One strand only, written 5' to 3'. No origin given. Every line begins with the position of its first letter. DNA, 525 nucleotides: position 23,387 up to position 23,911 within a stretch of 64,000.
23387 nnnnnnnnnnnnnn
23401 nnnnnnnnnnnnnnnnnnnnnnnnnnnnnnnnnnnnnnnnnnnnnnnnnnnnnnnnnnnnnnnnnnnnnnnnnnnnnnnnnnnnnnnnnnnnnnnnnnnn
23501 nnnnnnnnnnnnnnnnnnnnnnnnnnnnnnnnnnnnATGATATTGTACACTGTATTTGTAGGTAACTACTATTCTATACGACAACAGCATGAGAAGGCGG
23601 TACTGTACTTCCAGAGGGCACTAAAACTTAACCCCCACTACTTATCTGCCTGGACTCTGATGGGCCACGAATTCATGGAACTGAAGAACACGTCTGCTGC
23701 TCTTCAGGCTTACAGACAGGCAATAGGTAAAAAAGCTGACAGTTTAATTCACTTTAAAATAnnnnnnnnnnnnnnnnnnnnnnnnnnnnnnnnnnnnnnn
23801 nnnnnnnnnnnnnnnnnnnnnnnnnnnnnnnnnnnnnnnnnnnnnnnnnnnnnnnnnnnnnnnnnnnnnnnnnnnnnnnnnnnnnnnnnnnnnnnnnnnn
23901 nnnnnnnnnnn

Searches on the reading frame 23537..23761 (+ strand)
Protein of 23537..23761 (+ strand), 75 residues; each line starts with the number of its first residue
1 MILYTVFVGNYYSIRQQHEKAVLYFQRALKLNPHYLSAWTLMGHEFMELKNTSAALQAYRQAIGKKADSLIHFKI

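Call 44: search_protein_families(library=pfam, proteins=[window:23537-23761:+], max_evalue=0.1)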
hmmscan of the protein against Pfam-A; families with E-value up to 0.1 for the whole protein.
seq(75 aa): 16 families
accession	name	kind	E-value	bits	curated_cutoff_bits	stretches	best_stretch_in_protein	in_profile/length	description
PF00515.34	TPR_1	-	2.5e-13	49.6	27.8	2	9-35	8-34/34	Tetratricopeptide repeat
PF07719.23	TPR_2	-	5.2e-10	39.1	27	2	9-35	8-34/34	Tetratricopeptide repeat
PF13181.12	TPR_8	-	8.7e-10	38.4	25.7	2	37-63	2-28/34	Tetratricopeptide repeat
PF13414.12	TPR_11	-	1.1e-07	31.8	26.8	2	9-43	1-35/42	TPR repeat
PF13428.12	TPR_14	-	7.4e-06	26.6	23.5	1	9-43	8-42/44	Tetratricopeptide repeat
PF14559.12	TPR_19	-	6.6e-05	23.6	25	1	16-69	5-59/68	Tetratricopeptide repeat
PF13371.12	TPR_9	-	0.00035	21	35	1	12-66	5-59/73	Tetratricopeptide repeat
PF13432.12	TPR_16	-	0.00041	21.2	32.7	1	16-67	11-62/65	Tetratricopeptide repeat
PF23914.1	TPR_CcmH_CycH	-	0.00058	20.2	42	1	27-64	41-78/158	Cytochrome c-type biogenesis protein H TPR domain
PF25062.1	ARM_TT21_N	-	0.0012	19.1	40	1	6-65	104-165/222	Tetratricopeptide repeat protein 21 N-terminal ARM repeat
PF13424.12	TPR_12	-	0.0023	18.5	30.1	1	9-63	10-72/77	Tetratricopeptide repeat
PF13431.12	TPR_17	-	0.0028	18.2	24.4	1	24-57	1-34/34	Tetratricopeptide repeat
PF13174.12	TPR_6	-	0.0093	17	26.3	0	11-33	10-31/33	Tetratricopeptide repeat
PF13176.12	TPR_7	-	0.026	15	27.9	0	15-32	12-29/36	Tetratricopeptide repeat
PF13374.12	TPR_10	-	0.027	14.9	27.5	0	9-31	9-31/42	Tetratricopeptide repeat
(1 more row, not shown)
